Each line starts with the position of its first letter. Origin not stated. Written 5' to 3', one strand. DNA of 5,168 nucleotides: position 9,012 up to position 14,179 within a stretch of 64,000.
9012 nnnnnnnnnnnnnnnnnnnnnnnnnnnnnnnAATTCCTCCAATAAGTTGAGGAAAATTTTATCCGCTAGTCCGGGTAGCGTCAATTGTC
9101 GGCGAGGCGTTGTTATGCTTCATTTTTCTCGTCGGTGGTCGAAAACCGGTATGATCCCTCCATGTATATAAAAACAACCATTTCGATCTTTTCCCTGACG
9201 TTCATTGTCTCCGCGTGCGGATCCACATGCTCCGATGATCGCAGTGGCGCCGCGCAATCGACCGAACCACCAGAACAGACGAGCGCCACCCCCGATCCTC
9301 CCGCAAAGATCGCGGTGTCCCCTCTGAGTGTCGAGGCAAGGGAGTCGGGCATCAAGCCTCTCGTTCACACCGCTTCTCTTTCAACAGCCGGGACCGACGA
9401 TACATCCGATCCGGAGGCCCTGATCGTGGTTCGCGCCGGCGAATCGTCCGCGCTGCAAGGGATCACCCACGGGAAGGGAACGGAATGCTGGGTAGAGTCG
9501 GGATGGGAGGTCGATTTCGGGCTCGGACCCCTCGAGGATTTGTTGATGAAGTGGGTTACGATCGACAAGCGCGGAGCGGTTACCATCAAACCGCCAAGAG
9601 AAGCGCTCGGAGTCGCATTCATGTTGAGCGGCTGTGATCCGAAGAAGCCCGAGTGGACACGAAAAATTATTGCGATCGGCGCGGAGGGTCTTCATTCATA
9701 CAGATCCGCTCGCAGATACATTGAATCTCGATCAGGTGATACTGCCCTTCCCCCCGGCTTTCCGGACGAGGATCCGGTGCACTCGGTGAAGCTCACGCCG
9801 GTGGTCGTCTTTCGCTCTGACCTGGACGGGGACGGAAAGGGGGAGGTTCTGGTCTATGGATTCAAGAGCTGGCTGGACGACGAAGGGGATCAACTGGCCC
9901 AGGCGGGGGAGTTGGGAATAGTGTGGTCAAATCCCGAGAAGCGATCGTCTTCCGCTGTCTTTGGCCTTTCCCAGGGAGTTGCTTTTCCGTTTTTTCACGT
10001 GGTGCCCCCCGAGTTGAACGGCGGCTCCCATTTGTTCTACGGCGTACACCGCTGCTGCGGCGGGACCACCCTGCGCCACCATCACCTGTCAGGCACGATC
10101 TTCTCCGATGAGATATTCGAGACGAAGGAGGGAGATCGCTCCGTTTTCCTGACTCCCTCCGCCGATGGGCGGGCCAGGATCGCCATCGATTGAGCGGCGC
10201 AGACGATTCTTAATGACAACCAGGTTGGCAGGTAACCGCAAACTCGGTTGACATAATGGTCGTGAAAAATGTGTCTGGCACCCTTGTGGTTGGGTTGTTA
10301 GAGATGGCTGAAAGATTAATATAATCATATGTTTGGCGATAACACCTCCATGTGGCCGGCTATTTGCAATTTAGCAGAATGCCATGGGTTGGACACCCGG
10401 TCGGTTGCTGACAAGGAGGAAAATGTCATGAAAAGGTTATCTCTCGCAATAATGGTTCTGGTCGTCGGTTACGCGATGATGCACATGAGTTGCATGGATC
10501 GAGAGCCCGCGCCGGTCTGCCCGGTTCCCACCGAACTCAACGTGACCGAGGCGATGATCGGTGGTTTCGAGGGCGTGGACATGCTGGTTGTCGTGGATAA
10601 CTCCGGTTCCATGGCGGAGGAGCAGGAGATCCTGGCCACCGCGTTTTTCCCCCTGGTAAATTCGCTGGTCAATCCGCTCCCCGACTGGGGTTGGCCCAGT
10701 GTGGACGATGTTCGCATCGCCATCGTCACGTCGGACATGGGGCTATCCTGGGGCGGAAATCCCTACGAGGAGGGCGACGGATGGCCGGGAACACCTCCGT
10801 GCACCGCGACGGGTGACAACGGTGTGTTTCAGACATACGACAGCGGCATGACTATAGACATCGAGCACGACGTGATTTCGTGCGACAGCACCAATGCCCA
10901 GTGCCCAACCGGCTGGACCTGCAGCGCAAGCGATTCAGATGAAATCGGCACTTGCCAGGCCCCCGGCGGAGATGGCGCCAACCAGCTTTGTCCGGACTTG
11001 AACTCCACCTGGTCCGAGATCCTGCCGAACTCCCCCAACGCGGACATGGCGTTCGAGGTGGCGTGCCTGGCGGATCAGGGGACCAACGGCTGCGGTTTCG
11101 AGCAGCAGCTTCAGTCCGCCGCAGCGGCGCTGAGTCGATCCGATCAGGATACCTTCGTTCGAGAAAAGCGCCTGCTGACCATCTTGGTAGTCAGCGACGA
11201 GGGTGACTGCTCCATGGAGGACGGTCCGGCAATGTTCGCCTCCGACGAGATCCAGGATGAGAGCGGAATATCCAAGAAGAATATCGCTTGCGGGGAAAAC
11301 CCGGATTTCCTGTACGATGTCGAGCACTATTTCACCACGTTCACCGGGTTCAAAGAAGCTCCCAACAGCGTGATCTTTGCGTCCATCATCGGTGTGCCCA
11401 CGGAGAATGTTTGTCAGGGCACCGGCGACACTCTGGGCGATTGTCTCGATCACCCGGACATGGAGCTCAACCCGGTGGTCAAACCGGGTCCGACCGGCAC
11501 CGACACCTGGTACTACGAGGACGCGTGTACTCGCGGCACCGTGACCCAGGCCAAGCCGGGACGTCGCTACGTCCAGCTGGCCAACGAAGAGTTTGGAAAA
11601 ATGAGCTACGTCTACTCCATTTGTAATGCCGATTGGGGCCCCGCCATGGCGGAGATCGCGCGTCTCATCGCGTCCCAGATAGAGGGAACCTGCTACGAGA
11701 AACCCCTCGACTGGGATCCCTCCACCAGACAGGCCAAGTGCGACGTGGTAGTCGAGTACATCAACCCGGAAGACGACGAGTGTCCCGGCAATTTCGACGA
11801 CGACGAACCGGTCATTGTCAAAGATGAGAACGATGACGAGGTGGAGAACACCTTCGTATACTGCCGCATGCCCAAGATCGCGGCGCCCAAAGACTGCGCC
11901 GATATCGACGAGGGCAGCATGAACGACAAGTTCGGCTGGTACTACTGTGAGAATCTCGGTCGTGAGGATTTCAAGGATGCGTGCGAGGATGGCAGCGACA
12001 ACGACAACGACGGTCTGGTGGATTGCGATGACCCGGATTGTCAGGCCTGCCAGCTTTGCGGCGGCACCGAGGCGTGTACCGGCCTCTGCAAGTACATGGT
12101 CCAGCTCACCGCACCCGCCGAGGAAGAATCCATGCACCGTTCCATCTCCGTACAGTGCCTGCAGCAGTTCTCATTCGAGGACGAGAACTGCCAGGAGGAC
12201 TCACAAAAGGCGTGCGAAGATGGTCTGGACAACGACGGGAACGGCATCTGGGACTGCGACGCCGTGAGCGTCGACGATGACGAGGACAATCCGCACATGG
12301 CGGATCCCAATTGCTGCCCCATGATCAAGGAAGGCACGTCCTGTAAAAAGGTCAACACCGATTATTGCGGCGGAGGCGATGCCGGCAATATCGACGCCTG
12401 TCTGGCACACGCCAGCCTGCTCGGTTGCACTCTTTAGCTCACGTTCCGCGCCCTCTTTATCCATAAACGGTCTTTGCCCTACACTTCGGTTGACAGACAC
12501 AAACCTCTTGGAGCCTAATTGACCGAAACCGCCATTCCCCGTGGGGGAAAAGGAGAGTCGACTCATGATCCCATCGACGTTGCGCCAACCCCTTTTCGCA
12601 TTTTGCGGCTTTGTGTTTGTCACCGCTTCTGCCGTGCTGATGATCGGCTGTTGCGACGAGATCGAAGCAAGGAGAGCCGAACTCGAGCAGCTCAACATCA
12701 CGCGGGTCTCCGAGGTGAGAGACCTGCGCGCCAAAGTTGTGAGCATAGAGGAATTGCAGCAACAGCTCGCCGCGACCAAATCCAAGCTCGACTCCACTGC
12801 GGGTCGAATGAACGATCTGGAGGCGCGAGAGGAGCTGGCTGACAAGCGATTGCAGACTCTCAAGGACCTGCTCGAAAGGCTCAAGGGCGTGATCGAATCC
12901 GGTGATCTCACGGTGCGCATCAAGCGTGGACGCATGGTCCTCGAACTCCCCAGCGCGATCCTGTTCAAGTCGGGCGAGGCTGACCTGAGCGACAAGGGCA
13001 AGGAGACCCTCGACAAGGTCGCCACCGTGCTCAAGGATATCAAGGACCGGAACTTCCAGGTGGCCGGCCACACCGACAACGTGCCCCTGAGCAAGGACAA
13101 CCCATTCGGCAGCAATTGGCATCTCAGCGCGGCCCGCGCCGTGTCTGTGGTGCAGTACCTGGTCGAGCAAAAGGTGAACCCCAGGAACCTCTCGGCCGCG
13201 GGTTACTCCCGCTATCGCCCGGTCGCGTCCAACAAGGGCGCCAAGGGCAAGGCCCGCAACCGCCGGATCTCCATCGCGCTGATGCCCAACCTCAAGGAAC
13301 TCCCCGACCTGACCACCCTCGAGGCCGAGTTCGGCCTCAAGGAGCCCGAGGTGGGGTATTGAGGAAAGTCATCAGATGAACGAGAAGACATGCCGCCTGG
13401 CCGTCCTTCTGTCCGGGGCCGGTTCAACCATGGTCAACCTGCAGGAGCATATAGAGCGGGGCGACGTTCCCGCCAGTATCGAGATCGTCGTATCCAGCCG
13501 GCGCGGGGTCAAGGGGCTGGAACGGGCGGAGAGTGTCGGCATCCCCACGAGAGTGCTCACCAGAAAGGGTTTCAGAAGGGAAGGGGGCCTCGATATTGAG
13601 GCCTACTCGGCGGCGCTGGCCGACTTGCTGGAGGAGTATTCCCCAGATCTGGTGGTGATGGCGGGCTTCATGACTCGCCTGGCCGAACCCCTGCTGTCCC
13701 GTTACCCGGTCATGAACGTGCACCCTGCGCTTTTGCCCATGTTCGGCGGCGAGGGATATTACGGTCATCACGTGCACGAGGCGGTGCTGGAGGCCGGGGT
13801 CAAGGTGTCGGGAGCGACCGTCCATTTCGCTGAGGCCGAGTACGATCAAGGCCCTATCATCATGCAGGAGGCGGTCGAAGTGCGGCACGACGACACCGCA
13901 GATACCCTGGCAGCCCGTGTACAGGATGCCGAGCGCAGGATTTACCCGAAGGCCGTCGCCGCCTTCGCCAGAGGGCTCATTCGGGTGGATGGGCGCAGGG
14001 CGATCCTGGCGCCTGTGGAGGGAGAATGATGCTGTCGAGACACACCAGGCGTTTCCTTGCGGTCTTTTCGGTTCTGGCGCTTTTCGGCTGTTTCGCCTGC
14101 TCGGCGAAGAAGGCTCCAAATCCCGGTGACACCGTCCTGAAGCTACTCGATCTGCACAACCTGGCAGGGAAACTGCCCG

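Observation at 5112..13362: Candidate uncharacterised trans-envelope module: two-TM coiled-coil protein, polytopic inner-membrane protein, outer-membrane barrel, lipoprotein, VWA/Cys-rich secreted protein and OmpA-domain lipoprotein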

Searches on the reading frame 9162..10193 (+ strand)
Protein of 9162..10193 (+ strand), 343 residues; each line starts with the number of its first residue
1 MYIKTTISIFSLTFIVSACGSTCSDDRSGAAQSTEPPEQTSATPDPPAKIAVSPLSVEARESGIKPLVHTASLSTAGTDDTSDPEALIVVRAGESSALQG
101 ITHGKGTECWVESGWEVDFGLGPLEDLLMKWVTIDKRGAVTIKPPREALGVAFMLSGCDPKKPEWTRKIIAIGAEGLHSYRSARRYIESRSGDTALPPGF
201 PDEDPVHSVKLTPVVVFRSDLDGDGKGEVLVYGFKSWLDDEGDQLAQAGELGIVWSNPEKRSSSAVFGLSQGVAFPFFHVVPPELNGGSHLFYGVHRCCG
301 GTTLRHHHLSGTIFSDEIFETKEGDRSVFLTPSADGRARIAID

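Call 9: search_protein_families(library=pfam, proteins=[window:9162-10193:+], max_evalue=0.1)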
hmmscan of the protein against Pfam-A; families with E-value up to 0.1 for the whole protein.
window:9162-10193:+ (343 aa): 0 families

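Call 10: search_protein_families(library=ncbifam, proteins=[window:9162-10193:+], max_evalue=0.1)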
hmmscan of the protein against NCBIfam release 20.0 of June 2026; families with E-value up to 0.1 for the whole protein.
window:9162-10193:+ (343 aa): 0 families

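Call 42: search_protein_families(library=padloc, proteins=[window:9162-10193:+], max_evalue=0.1)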
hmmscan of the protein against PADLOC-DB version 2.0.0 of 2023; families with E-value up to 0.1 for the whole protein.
window:9162-10193:+ (343 aa): 0 families

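Call 80: search_solved_structures(query=window:9162-10193:+, max_evalue=1)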
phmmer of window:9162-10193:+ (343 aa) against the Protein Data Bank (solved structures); distinct sequences matched with E-value up to 1: 1.
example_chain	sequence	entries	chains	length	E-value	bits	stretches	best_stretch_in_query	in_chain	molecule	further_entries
7aih_BH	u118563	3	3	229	0.31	13.2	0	220-332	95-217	Peptidyl-prolyl cis-trans isomerase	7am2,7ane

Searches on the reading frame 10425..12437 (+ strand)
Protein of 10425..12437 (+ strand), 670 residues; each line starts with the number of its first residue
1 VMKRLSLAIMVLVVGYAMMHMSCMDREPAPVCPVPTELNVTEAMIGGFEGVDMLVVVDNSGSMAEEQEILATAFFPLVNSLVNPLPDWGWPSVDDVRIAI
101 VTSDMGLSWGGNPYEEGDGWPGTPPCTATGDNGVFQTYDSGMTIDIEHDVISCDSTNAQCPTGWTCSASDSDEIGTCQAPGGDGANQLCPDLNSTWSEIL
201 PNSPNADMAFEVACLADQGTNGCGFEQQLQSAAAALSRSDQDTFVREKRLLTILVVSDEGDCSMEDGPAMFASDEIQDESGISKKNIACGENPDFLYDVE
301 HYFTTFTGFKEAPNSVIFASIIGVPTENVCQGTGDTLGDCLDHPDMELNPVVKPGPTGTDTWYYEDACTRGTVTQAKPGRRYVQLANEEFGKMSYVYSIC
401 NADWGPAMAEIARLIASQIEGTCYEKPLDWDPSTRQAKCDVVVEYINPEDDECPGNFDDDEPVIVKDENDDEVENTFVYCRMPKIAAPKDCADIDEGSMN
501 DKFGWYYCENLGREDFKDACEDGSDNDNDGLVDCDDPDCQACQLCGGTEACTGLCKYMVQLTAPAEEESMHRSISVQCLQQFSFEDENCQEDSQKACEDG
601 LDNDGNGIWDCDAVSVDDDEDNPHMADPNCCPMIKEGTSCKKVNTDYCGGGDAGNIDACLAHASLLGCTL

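Call 9: search_protein_families(library=pfam, proteins=[window:10425-12437:+], max_evalue=0.1)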
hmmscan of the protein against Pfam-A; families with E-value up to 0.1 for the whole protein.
window:10425-12437:+ (670 aa): 0 families

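Call 10: search_protein_families(library=ncbifam, proteins=[window:10425-12437:+], max_evalue=0.1)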
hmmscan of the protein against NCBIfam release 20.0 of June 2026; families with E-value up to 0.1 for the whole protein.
window:10425-12437:+ (670 aa): 2 families
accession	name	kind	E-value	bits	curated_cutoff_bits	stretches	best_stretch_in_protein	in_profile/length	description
NF033662.1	acid_disulf_rpt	repeat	2e-08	33.8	41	2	518-545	5-32/32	acidic double-disulfide repeat-containing protein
NF052240.1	MIDASAdhsBdello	equivalog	6.3e-06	25.6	700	1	43-106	49-104/378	MIDAS family adhesin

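Call 42: search_protein_families(library=padloc, proteins=[window:10425-12437:+], max_evalue=0.1)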
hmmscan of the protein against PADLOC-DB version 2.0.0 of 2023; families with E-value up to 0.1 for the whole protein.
window:10425-12437:+ (670 aa): 0 families

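Call 79: search_solved_structures(query=window:10428-12437:+, max_evalue=1)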
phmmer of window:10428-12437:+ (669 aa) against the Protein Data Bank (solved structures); distinct sequences matched with E-value up to 1: 5.
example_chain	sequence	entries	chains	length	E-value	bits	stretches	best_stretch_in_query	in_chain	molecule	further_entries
7plp_A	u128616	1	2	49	2e-05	26.6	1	515-553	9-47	Teneurin-4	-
8fia_A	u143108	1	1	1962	0.00015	23.7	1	519-555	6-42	Teneurin-m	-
7ban_A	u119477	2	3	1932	0.00061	21.7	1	517-570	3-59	Teneurin-4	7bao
7bam_A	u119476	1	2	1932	0.00061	21.7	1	517-570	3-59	Teneurin-4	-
6cmx_A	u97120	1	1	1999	0.02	16.7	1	508-552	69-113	Teneurin-2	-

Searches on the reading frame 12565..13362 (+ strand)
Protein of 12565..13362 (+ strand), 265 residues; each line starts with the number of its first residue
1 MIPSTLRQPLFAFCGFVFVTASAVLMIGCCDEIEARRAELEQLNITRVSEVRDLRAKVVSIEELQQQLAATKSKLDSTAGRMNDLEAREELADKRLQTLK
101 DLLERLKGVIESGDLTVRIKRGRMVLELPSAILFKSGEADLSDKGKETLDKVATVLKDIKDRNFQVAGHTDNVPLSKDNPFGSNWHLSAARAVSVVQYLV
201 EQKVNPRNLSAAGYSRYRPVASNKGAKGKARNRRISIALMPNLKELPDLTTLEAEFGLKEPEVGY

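Call 9: search_protein_families(library=pfam, proteins=[window:12565-13362:+], max_evalue=0.1)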
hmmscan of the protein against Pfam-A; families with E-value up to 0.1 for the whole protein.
window:12565-13362:+ (265 aa): 7 families
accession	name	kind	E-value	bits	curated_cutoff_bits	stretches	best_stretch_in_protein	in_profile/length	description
PF00691.25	OmpA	-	3.2e-22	79.2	27.2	1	133-233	1-98/98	OmpA family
PF18595.6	Nuf2_DHR10-like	-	0.0077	16.7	28.4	1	52-107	43-98/117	Nuf2, DHR10-like domain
PF05622.17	HOOK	-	0.011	14.9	35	1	31-163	301-426/514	HOOK protein coiled-coil region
PF05359.17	DUF748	-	0.032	12.7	50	1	130-171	879-920/1037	Domain of Unknown Function (DUF748)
PF10779.14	XhlA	-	0.04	14.5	34.7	1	63-108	1-46/67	Haemolysin XhlA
PF20994.3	CENPU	-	0.064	13.3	27.8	0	32-102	72-142/200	CENPU protein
PF00727.23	IL4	-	0.078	13.5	23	0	90-111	91-112/116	Interleukin 4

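Call 10: search_protein_families(library=ncbifam, proteins=[window:12565-13362:+], max_evalue=0.1)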
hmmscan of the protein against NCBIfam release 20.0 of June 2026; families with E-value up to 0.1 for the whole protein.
window:12565-13362:+ (265 aa): 52 families (the best 25 are shown)
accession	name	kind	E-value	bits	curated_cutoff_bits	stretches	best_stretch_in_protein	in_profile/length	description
NF006541.1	PRK09038.1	equivalog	6.4e-40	137.4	283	1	60-242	67-251/253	flagellar motor protein MotD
NF006542.0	PRK09039.1-1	equivalog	1.8e-31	109.8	388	1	37-239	412-624/627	peptidoglycan -binding protein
TIGR03350.1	type_VI_ompA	equivalog_domain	3.2e-31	108.1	139.8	1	102-238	2-136/137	type VI secretion system protein TssL, long form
NF006543.0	PRK09039.1-2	equivalog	3e-30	106.2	305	1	32-239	125-347/350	peptidoglycan -binding protein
NF005382.1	PRK06925.1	equivalog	6.4e-30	105.1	264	1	67-238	47-222/225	flagellar motor protein MotS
NF006508.0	PRK08944.1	subfamily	7.1e-30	104.3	259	1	75-245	121-293/304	MotB family protein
NF005831.1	PRK07734.1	equivalog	1.2e-29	103.8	301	1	91-241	96-250/250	flagellar motor protein MotB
NF005195.1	PRK06667.1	equivalog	1.6e-29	103.4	300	1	48-240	41-236/241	flagellar motor protein MotB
NF053611.1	YiaD_Gzip_OmpA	equivalog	2.9e-29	102.2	175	1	107-238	79-205/206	YiaD family glycine zipper/OmpA-like lipoprotein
NF006544.0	PRK09039.1-3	equivalog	1.8e-28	100.2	362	1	49-239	144-340/343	peptidoglycan -binding protein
NF005444.0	PRK07033.1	equivalog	3.7e-27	95.4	520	1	96-242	280-424/438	DotU family type VI secretion system protein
NF006545.0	PRK09039.1-4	equivalog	4.3e-26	92.4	372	1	50-239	145-339/342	peptidoglycan -binding protein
NF006546.0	PRK09039.1-5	equivalog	1e-24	87.5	615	1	50-239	145-340/343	peptidoglycan -binding protein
NF006547.1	PRK09040.1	equivalog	5.9e-21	74.8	194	1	87-243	48-204/213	hypothetical protein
NF053612.1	anchor_PA1041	equivalog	2e-20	73.8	250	1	124-239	125-235/236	PA1041 family peptidoglycan-binding anchor lipoprotein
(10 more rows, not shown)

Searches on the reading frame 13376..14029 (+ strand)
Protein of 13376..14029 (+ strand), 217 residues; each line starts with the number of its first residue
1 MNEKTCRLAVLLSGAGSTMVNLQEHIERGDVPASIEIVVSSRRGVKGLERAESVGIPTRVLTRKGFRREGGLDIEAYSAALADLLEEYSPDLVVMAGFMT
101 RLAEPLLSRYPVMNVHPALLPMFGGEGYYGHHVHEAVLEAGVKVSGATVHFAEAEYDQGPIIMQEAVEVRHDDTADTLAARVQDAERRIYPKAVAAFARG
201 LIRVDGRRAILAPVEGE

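Call 11: search_protein_families(library=pfam, proteins=[window:13376-14029:+], max_evalue=0.01)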
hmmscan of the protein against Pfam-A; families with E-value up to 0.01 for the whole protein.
window:13376-14029:+ (217 aa): 1 family
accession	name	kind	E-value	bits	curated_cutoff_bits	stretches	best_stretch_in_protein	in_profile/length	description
PF00551.24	Formyl_trans_N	-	2.5e-44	151.6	26.1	1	7-194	2-181/181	Formyl transferase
